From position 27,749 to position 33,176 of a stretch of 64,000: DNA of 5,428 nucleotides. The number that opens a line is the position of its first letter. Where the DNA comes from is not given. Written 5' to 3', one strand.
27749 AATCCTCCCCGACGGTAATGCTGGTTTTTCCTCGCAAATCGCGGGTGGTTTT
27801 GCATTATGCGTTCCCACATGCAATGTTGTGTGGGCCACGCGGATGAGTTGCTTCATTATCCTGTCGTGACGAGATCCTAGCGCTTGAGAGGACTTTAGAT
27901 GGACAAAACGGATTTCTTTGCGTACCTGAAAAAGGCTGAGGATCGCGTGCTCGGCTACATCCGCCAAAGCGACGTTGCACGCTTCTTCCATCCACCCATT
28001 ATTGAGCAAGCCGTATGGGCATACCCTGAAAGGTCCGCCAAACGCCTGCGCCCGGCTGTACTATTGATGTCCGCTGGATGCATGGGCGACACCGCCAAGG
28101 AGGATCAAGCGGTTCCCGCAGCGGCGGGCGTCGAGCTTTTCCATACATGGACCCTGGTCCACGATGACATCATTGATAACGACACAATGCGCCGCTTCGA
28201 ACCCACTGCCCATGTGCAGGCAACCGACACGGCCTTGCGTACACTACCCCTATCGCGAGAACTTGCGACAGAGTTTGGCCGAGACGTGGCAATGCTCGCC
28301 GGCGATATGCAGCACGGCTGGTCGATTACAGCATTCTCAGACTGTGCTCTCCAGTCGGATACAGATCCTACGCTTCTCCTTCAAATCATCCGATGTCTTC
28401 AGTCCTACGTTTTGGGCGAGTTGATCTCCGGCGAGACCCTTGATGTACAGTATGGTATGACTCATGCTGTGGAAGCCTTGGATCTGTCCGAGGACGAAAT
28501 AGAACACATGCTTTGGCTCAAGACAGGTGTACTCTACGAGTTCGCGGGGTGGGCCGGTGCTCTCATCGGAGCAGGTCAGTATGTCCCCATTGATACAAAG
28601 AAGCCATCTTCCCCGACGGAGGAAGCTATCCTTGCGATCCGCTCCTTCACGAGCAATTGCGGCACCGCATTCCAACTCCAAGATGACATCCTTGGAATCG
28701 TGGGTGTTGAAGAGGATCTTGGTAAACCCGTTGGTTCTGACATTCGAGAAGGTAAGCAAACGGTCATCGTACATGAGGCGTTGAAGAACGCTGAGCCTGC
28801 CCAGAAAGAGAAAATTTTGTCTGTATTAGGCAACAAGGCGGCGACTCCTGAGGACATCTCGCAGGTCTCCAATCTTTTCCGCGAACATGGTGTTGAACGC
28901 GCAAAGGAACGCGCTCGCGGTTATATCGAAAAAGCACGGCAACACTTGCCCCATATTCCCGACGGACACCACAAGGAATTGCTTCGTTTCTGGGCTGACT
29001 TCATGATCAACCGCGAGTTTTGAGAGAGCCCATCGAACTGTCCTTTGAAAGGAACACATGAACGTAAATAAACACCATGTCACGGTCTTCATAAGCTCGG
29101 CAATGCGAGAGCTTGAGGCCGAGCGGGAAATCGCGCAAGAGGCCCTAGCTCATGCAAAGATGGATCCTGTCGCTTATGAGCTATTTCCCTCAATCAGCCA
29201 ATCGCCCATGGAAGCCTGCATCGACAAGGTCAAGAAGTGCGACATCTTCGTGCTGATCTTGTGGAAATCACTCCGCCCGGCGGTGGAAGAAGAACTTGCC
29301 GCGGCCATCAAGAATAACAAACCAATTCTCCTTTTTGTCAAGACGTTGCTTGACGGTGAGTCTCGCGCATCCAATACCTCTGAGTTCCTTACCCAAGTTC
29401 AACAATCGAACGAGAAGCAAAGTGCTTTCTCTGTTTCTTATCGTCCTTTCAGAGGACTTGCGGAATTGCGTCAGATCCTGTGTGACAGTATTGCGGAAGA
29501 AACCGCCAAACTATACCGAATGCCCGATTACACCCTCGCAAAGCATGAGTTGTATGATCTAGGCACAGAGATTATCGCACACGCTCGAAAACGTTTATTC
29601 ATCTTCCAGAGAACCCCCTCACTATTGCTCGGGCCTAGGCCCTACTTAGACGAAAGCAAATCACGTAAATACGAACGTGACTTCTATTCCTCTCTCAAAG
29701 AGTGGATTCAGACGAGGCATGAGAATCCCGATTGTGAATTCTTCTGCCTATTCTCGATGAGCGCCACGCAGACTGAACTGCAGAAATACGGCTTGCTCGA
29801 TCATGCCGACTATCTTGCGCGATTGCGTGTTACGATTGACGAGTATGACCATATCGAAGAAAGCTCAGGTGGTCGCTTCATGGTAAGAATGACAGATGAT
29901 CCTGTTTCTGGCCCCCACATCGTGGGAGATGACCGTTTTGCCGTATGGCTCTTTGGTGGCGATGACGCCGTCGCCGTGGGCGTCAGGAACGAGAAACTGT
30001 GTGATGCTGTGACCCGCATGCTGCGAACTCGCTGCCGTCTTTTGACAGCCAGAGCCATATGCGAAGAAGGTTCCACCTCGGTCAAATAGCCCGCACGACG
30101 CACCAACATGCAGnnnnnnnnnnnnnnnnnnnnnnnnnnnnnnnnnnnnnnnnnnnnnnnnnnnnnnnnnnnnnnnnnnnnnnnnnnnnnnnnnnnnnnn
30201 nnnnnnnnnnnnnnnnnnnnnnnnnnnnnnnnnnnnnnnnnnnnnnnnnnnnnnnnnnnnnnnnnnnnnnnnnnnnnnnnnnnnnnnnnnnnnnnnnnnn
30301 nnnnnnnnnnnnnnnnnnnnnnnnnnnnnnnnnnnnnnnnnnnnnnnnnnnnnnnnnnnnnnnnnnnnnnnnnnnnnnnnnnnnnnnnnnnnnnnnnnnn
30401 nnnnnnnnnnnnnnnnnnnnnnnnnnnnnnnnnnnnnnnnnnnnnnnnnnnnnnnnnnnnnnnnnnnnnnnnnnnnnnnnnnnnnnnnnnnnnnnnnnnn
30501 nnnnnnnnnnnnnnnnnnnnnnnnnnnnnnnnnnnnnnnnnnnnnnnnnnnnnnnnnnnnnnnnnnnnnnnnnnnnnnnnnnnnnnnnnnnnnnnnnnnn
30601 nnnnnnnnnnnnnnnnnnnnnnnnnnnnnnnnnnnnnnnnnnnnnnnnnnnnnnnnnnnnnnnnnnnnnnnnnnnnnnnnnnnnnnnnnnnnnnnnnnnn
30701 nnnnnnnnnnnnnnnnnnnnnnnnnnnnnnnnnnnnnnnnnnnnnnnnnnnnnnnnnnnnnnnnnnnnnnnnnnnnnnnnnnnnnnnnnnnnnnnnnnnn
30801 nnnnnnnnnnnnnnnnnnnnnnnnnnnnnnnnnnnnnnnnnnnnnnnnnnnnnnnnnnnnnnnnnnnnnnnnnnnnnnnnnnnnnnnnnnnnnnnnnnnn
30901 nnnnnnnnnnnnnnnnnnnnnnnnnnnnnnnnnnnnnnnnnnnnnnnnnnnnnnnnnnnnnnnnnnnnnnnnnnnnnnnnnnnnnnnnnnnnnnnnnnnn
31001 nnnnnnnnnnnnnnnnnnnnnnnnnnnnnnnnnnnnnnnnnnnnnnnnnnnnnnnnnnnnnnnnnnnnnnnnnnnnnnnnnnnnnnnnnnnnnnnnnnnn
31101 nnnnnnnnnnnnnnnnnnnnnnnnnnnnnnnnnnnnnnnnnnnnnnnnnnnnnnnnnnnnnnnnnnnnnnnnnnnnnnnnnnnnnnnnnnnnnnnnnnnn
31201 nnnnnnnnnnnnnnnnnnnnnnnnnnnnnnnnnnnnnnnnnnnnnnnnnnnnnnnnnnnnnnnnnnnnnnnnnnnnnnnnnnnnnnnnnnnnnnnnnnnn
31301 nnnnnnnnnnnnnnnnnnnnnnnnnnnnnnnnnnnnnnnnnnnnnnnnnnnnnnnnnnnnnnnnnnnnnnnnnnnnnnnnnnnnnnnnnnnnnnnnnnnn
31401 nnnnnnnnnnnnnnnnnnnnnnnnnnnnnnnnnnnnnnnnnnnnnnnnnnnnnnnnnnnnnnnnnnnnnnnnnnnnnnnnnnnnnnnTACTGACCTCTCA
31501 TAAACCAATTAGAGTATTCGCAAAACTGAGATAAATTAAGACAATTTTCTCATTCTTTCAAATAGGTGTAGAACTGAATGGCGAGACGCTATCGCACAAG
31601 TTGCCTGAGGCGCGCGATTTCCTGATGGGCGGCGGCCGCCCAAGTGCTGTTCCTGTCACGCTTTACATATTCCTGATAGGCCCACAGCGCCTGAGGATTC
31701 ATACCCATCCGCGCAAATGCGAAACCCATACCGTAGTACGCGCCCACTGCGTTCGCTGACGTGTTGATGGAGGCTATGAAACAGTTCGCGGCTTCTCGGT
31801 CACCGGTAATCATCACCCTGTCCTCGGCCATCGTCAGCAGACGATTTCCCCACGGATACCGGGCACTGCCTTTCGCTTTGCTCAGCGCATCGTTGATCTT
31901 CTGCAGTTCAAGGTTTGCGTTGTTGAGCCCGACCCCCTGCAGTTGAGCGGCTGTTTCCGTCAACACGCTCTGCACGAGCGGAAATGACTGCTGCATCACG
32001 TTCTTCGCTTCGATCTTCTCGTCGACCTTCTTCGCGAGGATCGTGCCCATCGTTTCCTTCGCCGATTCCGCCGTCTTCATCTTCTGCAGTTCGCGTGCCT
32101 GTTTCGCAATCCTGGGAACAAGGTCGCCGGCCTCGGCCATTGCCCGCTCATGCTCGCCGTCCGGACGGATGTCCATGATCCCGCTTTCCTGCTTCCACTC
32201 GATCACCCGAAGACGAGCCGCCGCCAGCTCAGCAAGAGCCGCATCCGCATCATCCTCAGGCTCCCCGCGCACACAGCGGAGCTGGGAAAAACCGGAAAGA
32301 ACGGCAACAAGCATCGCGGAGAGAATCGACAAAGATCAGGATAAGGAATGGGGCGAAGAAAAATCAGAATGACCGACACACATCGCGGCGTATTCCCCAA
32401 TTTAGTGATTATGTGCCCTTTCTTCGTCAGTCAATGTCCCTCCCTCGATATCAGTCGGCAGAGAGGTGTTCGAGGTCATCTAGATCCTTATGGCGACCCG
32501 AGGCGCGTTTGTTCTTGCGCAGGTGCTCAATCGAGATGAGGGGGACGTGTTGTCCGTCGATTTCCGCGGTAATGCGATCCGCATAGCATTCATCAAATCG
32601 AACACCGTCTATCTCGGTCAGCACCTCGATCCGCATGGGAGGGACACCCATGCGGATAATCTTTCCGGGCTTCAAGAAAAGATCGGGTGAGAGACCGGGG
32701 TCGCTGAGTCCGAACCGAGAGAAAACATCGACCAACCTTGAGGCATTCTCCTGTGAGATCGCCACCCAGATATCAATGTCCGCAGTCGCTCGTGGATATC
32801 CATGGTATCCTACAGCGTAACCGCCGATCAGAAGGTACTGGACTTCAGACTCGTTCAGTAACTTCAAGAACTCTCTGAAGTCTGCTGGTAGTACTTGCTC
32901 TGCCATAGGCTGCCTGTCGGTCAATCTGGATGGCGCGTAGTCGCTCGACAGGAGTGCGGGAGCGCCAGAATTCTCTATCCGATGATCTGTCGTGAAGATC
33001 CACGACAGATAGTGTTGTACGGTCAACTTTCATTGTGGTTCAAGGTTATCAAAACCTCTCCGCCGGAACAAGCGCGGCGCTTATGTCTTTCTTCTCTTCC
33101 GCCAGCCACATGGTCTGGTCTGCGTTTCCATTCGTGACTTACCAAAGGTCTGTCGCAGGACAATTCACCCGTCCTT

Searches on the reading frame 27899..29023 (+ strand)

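Call 9: search_protein_families(library=pfam, proteins=[window:27899-29023:+], max_evalue=0.001)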
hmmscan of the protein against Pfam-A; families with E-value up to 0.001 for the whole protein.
window:27899-29023:+ (374 aa): 1 family
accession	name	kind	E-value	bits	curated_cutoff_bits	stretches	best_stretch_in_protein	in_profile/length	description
PF00348.22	polyprenyl_synt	-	8.1e-45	153.4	27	1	33-325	2-249/251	Polyprenyl synthetase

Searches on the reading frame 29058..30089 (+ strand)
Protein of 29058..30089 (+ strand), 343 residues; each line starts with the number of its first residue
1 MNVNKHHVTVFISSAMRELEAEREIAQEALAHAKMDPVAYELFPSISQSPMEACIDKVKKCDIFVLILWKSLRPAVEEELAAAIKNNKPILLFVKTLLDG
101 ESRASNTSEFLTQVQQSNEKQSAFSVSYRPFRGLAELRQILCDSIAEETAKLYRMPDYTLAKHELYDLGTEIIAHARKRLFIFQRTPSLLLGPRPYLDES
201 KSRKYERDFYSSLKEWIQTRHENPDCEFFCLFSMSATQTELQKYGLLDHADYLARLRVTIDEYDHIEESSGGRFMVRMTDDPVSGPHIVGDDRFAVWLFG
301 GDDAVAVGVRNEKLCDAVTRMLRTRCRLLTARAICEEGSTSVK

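Call 9: search_protein_families(library=pfam, proteins=[window:29058-30089:+], max_evalue=0.001)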
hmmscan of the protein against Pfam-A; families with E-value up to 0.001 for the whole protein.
window:29058-30089:+ (343 aa): 1 family
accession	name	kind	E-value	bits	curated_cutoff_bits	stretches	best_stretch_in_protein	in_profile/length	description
PF13271.11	DUF4062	-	4.5e-15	56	24.7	1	10-68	2-60/82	Domain of unknown function (DUF4062)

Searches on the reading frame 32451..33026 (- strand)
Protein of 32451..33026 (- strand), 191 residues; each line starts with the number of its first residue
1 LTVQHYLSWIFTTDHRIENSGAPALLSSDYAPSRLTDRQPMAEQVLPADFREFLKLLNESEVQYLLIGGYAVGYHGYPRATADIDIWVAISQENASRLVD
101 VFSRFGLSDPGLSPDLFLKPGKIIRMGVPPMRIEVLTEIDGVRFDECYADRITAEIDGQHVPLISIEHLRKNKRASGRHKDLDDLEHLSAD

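Call 9: search_protein_families(library=pfam, proteins=[window:32451-33026:-], max_evalue=0.001)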
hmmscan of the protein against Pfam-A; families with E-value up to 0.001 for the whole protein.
window:32451-33026:- (191 aa): 2 families
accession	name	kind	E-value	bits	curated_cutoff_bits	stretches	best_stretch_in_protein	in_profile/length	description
PF10706.15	Aminoglyc_resit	-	0.00019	22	21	0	52-185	4-146/149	Aminoglycoside-2''-adenylyltransferase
PF09970.15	DUF2204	-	0.00065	19.8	20.3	0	49-189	4-145/181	Nucleotidyl transferase of unknown function (DUF2204)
